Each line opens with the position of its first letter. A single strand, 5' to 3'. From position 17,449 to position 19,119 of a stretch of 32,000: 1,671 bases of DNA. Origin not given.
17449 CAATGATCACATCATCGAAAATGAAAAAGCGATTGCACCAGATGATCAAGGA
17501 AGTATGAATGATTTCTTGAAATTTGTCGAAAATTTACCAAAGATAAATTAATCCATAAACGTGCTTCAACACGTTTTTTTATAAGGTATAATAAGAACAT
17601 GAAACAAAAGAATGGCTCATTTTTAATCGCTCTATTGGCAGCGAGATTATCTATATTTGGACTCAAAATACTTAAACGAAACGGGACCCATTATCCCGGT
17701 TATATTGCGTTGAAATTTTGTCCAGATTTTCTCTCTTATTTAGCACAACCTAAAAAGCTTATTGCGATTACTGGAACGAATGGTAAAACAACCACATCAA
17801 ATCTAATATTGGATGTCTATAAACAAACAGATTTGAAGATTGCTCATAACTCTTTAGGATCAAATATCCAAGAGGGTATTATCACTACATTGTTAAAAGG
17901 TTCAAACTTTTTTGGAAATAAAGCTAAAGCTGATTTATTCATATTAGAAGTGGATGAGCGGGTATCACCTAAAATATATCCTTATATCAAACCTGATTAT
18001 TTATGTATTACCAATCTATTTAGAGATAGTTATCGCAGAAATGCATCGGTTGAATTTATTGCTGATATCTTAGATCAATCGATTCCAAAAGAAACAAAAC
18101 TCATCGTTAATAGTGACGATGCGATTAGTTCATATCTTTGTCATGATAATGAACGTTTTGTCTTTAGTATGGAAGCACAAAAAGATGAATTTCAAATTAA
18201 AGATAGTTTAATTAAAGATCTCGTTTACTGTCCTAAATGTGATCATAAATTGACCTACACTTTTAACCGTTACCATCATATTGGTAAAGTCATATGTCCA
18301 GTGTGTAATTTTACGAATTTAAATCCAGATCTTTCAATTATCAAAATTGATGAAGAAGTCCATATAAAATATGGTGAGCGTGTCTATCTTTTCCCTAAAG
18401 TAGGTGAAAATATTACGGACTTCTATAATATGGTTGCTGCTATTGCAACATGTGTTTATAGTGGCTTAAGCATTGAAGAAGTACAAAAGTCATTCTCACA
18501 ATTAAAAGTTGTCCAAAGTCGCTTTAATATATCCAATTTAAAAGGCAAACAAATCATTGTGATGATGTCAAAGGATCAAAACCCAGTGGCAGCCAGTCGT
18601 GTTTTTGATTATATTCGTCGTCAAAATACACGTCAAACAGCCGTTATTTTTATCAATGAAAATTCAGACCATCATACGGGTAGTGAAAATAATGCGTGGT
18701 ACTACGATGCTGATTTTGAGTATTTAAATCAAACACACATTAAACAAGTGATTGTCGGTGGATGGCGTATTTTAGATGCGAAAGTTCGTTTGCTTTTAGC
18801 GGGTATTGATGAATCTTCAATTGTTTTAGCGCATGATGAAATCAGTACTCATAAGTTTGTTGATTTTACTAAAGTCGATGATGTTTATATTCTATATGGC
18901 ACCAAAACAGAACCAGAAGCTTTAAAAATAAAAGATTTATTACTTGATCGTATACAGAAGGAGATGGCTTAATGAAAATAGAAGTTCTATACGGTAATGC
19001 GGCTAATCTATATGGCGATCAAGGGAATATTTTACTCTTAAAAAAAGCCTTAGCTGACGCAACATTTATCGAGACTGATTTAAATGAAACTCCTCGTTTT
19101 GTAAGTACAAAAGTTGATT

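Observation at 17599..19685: MurT/GatD-like pair in which all three residues of the inter-subunit glutaminase triad appear to be replaced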

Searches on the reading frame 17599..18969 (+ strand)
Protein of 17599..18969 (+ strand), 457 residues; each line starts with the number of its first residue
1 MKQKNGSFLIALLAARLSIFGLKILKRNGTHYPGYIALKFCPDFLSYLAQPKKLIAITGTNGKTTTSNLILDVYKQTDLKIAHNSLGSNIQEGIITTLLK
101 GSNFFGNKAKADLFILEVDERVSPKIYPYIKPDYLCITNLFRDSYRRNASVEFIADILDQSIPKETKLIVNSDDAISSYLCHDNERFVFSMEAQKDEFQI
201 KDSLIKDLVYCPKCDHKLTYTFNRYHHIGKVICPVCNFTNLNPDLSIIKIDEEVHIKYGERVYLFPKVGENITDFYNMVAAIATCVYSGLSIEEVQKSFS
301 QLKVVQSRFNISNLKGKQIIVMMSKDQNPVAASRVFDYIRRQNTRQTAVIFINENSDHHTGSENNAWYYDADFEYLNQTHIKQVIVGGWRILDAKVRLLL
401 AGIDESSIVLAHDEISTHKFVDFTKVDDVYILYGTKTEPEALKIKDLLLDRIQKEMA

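Call 3: search_protein_families(library=pfam, proteins=[window:17599-18969:+], max_evalue=0.01)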
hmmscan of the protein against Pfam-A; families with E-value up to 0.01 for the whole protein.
window:17599-18969:+ (457 aa): 3 families
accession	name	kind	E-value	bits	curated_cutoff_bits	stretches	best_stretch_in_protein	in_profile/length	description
PF08353.15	MurT_C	-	4.1e-19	69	25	1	327-432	3-104/110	MurT ligase C-terminal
PF08245.18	Mur_ligase_M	-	1.1e-09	39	24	1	57-201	1-157/200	Mur ligase middle domain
PF23499.1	YnfU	-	0.0015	18.8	27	1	191-237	1-45/49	YnfU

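Call 4: search_protein_families(library=ncbifam, proteins=[window:17599-18969:+], max_evalue=0.01)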
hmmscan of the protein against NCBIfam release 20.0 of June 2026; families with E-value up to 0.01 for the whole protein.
window:17599-18969:+ (457 aa): 22 families
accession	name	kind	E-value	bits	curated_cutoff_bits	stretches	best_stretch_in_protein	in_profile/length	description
NF045635.1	isoglutsynth_MurT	equivalog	9.5e-55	186.2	800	1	10-456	7-446/447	lipid II isoglutaminyl synthase subunit MurT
NF052464.1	L2IsogltmlsynMurTStaph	equivalog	9.7e-53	179.5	800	1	15-425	10-410/435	lipid II isoglutaminyl synthase subunit MurT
NF053645.1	pMurC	equivalog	7.6e-21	74.4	560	1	43-359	93-405/492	pseudomurein biosynthesis peptide ligase pMurC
TIGR01082.1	murC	equivalog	1e-12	47.9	335.1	1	43-199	91-241/449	UDP-N-acetylmuramate--L-alanine ligase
TIGR01143.1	murF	subfamily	1.2e-10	41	288.6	2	52-206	74-228/418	UDP-N-acetylmuramoyl-tripeptide--D-alanyl-D-alanine ligase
NF033197.0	F430_CfbE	equivalog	1.6e-10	40.5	250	1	50-91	97-137/430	coenzyme F430 synthase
NF001124.0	PRK00139.1-2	equivalog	1.7e-10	40.3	476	1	47-80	104-137/500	UDP-N-acetylmuramoyl-L-alanyl-D-glutamate--2,6-diaminopimelate ligase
NF008896.0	PRK11929.1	equivalog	1.9e-10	39.3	1023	2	48-81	108-141/965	bifunctional UDP-N-acetylmuramoyl-L-alanyl-D-glutamate--2,6-diaminopimelate ligase MurE/UDP-N-acetylmuramoyl-tripeptide--D-alanyl-D-alanine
NF001126.0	PRK00139.1-4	equivalog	7.3e-10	38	373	2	47-82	99-134/486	UDP-N-acetylmuramoyl-L-alanyl-D-glutamate--2,6-diaminopimelate ligase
NF053647.1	pMurD2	equivalog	1.1e-09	37.7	550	1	53-189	100-230/405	pseudomurein biosynthesis peptide ligase pMurD2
TIGR01085.1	murE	subfamily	1.4e-09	37.4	257.3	1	48-81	81-114/472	UDP-N-acetylmuramyl-tripeptide synthetase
NF001123.0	PRK00139.1-1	equivalog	3.7e-08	32.5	586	1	49-78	104-133/493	UDP-N-acetylmuramoyl-L-alanyl-D-glutamate--2,6-diaminopimelate ligase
TIGR02068.2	cya_phycin_syn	equivalog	6.3e-08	31.1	850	1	54-82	481-509/862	cyanophycin synthetase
NF053646.1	pMurD1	equivalog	6.6e-08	31.6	610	1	53-327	110-338/465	pseudomurein biosynthesis peptide ligase pMurD1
NF010623.0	PRK14016.1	subfamily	2.5e-07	29.2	877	1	269-350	681-764/871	cyanophycin synthetase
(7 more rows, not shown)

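Call 6: search_solved_structures(query=window:17599-18969:+, max_evalue=1, show_alignments=3)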
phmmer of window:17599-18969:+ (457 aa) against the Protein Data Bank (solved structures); distinct sequences matched with E-value up to 1: 24.
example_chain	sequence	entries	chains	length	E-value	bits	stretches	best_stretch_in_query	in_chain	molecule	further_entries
7q8e_A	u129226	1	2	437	1.4e-43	152.8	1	15-423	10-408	Lipid II isoglutaminyl synthase (glutamine-hydrolyzing) subunit MurT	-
6gs2_B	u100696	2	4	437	2e-43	152.3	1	15-423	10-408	SA1708 protein | DUF1727 domain-containing protein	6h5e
9sq9_A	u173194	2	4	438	3.2e-40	141.7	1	40-456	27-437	Lipid II isoglutaminyl synthase (glutamine-hydrolyzing) subunit MurT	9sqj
6fqb_A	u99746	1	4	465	4.9e-40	141.1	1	9-451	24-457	Mur ligase family protein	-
6vr7_A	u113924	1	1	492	4.9e-11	45.6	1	42-312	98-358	Mur ligase middle domain protein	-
8w9z_N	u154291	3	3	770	3.5e-07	32.9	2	274-351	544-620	UDP-N-acetylmuramoyl-L-alanyl-D-glutamate--2, 6-diaminopimelate ligase-like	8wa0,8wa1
8xzv_J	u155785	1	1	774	0.0007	22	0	43-81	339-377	MurE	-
8r5o_Q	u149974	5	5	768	0.0013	21.2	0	44-79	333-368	PAP11 | PAP11, MurE-like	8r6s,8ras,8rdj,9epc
7txv_A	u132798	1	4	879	0.0036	19.7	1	54-86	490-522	Cyanophycin synthase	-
7lg5_A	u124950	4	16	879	0.0036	19.7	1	54-86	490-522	Cyanophycin synthase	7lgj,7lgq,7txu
1j6u_A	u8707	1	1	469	0.013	17.8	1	50-180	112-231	UDP-N-acetylmuramate-alanine ligase MurC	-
4qdi_A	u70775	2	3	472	0.014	17.7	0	253-347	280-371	UDP-N-acetylmuramoyl-tripeptide--D-alanyl-D-alanine ligase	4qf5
8qma_O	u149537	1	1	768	0.015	17.6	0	44-79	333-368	PAP11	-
4ziy_A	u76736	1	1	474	0.023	17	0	253-347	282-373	UDP-N-acetylmuramoyl-tripeptide--D-alanyl-D-alanine ligase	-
3lk7_A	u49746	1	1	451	0.048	15.9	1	45-74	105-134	UDP-N-acetylmuramoylalanine--D-glutamate ligase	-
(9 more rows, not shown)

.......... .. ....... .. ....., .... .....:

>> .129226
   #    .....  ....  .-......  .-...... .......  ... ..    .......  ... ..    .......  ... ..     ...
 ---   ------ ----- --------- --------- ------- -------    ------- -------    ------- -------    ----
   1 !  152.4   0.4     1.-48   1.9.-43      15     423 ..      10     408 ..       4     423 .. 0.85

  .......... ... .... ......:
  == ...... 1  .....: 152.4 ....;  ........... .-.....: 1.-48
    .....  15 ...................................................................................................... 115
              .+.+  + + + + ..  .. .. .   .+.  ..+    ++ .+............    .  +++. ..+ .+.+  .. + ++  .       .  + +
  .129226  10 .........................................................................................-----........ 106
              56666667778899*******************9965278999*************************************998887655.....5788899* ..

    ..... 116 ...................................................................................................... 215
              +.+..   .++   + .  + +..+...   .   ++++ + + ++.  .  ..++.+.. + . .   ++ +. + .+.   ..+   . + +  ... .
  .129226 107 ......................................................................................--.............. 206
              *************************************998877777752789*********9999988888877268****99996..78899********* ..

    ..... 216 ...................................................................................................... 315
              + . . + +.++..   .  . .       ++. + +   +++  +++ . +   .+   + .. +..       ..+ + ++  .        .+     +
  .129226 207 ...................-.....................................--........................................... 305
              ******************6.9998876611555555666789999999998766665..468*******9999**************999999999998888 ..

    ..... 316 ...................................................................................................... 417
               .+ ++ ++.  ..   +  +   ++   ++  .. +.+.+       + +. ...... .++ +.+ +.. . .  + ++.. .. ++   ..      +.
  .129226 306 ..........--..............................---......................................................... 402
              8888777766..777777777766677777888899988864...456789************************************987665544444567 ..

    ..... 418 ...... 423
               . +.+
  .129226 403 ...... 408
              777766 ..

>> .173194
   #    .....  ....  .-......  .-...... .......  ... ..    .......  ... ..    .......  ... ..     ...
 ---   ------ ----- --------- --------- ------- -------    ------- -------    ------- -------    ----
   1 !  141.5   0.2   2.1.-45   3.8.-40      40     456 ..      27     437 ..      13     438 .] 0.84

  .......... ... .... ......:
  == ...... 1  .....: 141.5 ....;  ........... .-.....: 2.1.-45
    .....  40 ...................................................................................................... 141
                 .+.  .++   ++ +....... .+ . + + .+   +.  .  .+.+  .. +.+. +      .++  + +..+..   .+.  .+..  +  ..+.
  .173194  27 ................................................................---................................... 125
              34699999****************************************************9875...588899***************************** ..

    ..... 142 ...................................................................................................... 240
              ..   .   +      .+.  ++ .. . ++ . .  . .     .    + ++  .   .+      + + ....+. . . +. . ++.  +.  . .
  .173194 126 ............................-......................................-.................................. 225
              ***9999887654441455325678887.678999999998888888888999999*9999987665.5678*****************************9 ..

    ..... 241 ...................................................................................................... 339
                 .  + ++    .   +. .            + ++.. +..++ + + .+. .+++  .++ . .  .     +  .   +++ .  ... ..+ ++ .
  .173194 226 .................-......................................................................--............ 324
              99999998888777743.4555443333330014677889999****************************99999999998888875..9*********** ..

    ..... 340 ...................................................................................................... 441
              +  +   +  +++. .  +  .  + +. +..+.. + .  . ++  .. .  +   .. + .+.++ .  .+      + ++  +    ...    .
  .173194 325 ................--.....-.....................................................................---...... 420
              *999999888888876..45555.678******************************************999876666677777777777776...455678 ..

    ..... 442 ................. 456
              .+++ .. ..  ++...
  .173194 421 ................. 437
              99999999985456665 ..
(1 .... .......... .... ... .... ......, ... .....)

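Call 12: find_homologous_proteins(query=window:17599-18969:+, max_evalue=0.001)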
Query window:17599-18969:+ (457 aa): 3083 proteins with E <= 0.001 among 8000 candidates; the best 120 are listed.
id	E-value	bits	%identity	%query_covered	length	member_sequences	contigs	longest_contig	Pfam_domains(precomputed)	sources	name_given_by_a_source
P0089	0.0e+0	1031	100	100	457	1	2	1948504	PF08245.19,PF08353.16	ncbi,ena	-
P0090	2.7e-272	921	88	100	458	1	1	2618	PF08245.19,PF08353.16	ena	-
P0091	8.9e-252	854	82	100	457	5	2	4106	PF08245.19,PF08353.16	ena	-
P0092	4.0e-251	852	81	100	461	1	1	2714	PF08245.19,PF08353.16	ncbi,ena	-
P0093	7.7e-235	798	77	100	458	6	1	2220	PF08245.19,PF08353.16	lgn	-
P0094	7.5e-233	791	75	100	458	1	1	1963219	PF08245.19,PF08353.16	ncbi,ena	-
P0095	1.9e-228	777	74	100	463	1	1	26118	PF08245.19,PF08353.16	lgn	-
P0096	3.0e-211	720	70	100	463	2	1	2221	PF08245.19,PF08353.16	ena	-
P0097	8.8e-211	719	69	100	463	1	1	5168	PF08245.19,PF08353.16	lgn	-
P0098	2.5e-188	645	62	98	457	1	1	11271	PF08245.19,PF08353.16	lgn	-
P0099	4.6e-188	644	62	98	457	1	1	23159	PF08245.19,PF08353.16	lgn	-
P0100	1.3e-186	639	62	96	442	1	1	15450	PF08245.19,PF08353.16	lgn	-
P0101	2.5e-186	638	62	98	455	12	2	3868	PF08245.19,PF08353.16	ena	-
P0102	5.2e-186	637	62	98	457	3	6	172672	PF08245.19,PF08353.16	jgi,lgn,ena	-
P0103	7.2e-185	633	63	96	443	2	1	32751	PF08245.19,PF08353.16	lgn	-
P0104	5.7e-182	624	62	100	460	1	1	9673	PF08245.19,PF08353.16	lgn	-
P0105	2.3e-168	579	57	98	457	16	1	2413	PF08245.19,PF08353.16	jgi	-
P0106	5.6e-166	571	56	98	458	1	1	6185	PF08245.19,PF08353.16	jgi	-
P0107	2.3e-165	569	56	98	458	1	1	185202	PF08245.19,PF08353.16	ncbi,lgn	-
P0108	4.6e-164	565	55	98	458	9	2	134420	PF08245.19,PF08353.16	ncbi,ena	-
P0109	5.1e-164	565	55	98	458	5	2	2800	PF08245.19,PF08353.16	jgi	-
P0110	1.6e-163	563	56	97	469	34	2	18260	PF08245.19,PF08353.16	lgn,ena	-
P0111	5.9e-163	561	55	98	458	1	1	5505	PF08245.19,PF08353.16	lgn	-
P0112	1.4e-162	560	55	98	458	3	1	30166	PF08245.19,PF08353.16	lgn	-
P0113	2.0e-162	559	55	98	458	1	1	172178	PF08245.19,PF08353.16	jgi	jgi:lipid II isoglutaminyl synthase (glutamine-hydrolysing)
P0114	3.8e-162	558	55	98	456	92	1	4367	PF08245.19,PF08353.16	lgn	-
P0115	5.5e-162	558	55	98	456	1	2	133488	PF08245.19,PF08353.16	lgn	-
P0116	1.5e-161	556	55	98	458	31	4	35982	PF08245.19,PF08353.16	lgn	-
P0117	1.5e-161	556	54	98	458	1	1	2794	PF08245.19,PF08353.16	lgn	-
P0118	1.6e-161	556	55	98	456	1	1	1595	PF08245.19,PF08353.16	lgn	-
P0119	5.0e-161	555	55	97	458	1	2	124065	PF08245.19,PF08353.16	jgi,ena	-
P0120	8.6e-161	554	56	98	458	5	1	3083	PF08245.19,PF08353.16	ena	-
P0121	1.6e-160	553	55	98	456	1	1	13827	PF08245.19,PF08353.16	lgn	-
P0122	1.7e-160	553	54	98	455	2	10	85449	PF08245.19,PF08353.16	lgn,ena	-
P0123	2.7e-160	552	53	98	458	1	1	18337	PF08245.19,PF08353.16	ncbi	-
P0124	3.2e-158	545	54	98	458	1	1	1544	PF08245.19,PF08353.16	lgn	-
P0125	4.9e-158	545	53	98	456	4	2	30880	PF08245.19,PF08353.16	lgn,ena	-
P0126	2.0e-156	540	55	96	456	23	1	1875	PF08245.19,PF08353.16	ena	-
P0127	1.8e-155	536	54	98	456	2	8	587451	PF08245.19,PF08353.16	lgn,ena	-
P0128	1.7e-153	530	55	92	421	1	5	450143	PF08245.19,PF08353.16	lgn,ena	-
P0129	1.4e-149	517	54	92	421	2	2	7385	PF08245.19,PF08353.16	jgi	-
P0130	1.8e-146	507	52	97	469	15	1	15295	PF08245.19,PF08353.16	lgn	-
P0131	3.3e-145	503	53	98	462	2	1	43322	PF08245.19,PF08353.16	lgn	-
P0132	2.6e-144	500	52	98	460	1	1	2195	PF08245.19,PF08353.16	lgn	-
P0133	9.9e-143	494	52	98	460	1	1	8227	PF08245.19,PF08353.16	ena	-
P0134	5.4e-142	492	51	98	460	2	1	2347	PF08245.19,PF08353.16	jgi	jgi:UDP-N-acetylmuramyl tripeptide synthase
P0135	1.6e-141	490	52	98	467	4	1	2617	PF08245.19,PF08353.16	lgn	-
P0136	2.0e-141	490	51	100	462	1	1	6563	PF08245.19,PF08353.16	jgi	jgi:UDP-N-acetylmuramyl tripeptide synthase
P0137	3.4e-141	489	52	98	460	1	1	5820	PF08245.19,PF08353.16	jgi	jgi:UDP-N-acetylmuramyl tripeptide synthase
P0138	5.2e-141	489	51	98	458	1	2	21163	PF08245.19,PF08353.16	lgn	-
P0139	2.5e-140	487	52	98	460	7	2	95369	PF08245.19,PF08353.16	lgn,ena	-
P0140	1.0e-138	481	50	97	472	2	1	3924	PF08245.19,PF08353.16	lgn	-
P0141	4.2e-137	476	50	98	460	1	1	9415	PF08245.19,PF08353.16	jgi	jgi:lipid II isoglutaminyl synthase (glutamine-hydrolysing)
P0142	1.6e-136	474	49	98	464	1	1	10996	PF08245.19,PF08353.16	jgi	-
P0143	8.3e-135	468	48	100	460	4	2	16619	PF08245.19,PF08353.16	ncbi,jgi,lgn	jgi:UDP-N-acetylmuramyl tripeptide synthase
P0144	5.4e-132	459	50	98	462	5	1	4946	PF08245.19,PF08353.16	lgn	-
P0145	9.0e-132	458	49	98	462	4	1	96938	PF08245.19,PF08353.16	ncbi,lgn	-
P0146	1.9e-129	451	48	99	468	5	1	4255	PF08245.19,PF08353.16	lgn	-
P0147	2.1e-129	451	49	98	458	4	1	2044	PF08245.19,PF08353.16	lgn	-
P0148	2.4e-129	450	50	92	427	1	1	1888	PF08245.19,PF08353.16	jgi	jgi:UDP-N-acetylmuramyl tripeptide synthase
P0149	5.2e-129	449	48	98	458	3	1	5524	PF08245.19,PF08353.16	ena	-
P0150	7.4e-129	449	49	96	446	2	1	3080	PF08245.19,PF08353.16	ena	-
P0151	1.9e-128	447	49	98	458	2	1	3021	PF08245.19,PF08353.16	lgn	-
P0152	2.4e-127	444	47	100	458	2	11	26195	PF08245.19,PF08353.16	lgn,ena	-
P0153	2.9e-125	437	47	94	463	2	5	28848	PF08245.19,PF08353.16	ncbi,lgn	-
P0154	3.6e-125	437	47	99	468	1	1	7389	PF08245.19,PF08353.16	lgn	-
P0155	1.5e-124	435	47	98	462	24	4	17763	PF08245.19,PF08353.16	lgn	-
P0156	1.2e-123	432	48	98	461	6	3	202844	PF08245.19,PF08353.16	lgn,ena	-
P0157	3.0e-121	424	46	93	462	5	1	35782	PF08245.19,PF08353.16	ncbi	-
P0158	6.8e-121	422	46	98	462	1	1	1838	PF08245.19,PF08353.16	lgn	-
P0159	8.2e-121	422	46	98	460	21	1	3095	PF08245.19,PF08353.16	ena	-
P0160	1.2e-120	422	46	100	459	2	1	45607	PF08245.19,PF08353.16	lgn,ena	-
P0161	6.6e-120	419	45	94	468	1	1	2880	PF08245.19,PF08353.16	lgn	-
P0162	9.0e-120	419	46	98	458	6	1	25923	PF08245.19,PF08353.16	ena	-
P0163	9.1e-120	419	43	99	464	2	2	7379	PF08245.19,PF08353.16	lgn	-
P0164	1.1e-119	419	45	95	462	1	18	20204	PF08245.19,PF08353.16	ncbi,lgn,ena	-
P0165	1.3e-119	418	45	95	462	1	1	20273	PF08245.19,PF08353.16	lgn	-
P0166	1.4e-119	418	45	95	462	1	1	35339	PF08245.19,PF08353.16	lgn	-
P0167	1.5e-119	418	45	95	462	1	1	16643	PF08245.19,PF08353.16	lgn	-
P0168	2.3e-119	417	43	100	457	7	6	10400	PF08245.19,PF08353.16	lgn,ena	-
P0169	2.4e-119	417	45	95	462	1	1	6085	PF08245.19,PF08353.16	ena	-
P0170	2.6e-119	417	45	99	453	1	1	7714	PF08245.19,PF08353.16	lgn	-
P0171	2.8e-119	417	45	95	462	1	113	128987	PF08245.19,PF08353.16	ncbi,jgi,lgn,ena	-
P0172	3.0e-119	417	46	95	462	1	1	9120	PF08245.19,PF08353.16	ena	-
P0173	3.7e-119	417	45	95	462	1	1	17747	PF08245.19,PF08353.16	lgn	-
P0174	3.9e-119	417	45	95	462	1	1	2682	PF08245.19,PF08353.16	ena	-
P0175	4.2e-119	417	45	95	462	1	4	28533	PF08245.19,PF08353.16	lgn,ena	-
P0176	5.4e-119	416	45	95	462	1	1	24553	PF08245.19,PF08353.16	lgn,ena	-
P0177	5.6e-119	416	45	95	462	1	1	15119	PF08245.19,PF08353.16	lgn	-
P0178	5.6e-119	416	45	95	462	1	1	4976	PF08245.19,PF08353.16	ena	-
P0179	5.6e-119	416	45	95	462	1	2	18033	PF08245.19,PF08353.16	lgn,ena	-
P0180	5.7e-119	416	45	96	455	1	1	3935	PF08353.16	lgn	-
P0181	6.2e-119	416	43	98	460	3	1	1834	PF08245.19,PF08353.16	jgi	jgi:UDP-N-acetylmuramyl tripeptide synthase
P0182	7.3e-119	416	45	95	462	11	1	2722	PF08245.19,PF08353.16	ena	-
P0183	7.7e-119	416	45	95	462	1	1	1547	PF08245.19,PF08353.16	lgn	-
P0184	9.6e-119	415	45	95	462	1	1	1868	PF08245.19,PF08353.16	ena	-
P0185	1.1e-118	415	45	95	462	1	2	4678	PF08245.19,PF08353.16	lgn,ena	-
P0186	1.2e-118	415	43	98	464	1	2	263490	PF08245.19,PF08353.16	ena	-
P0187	1.4e-118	415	43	99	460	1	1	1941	PF08245.19,PF08353.16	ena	-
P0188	1.7e-118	415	46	98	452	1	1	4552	PF08245.19,PF08353.16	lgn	-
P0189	2.4e-118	414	45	95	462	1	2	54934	PF08245.19,PF08353.16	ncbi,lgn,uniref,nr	ncbi:MurT ligase domain-containing protein [Frisingicoccus caecimuris]|uniref:Lipid II isoglutaminyl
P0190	2.5e-118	414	45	95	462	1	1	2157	PF08245.19,PF08353.16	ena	-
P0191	2.6e-118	414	46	93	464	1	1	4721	PF08245.19,PF08353.16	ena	-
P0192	2.8e-118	414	45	98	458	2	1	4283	PF08245.19,PF08353.16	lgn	-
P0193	3.2e-118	414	45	95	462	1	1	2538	PF08245.19,PF08353.16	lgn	-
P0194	3.7e-118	413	45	95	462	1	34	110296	PF08245.19,PF08353.16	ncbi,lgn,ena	-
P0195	4.0e-118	413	45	95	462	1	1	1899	PF08245.19,PF08353.16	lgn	-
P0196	4.4e-118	413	45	95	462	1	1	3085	PF08245.19,PF08353.16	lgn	-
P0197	5.1e-118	413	45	95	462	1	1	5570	PF08245.19,PF08353.16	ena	-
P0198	6.0e-118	413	46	95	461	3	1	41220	PF08245.19,PF08353.16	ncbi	-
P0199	7.3e-118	413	45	95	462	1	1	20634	PF08245.19,PF08353.16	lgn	-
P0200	8.7e-118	412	43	99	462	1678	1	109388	PF08245.19,PF08353.16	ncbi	-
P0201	1.0e-117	412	45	95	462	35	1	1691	PF08245.19,PF08353.16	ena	-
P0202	1.5e-117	412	43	96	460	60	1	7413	PF08245.19,PF08353.16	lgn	-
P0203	1.7e-117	411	44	97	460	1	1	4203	PF08245.19,PF08353.16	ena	-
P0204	2.1e-117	411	45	95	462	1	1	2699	PF08245.19,PF08353.16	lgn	-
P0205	2.3e-117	411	44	99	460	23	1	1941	PF08245.19,PF08353.16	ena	-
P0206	2.4e-117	411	45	98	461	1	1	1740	PF08245.19,PF08353.16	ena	-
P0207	3.1e-117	410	46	93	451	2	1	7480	PF08245.19,PF08353.16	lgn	-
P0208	3.3e-117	410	45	98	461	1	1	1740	PF08245.19,PF08353.16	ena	-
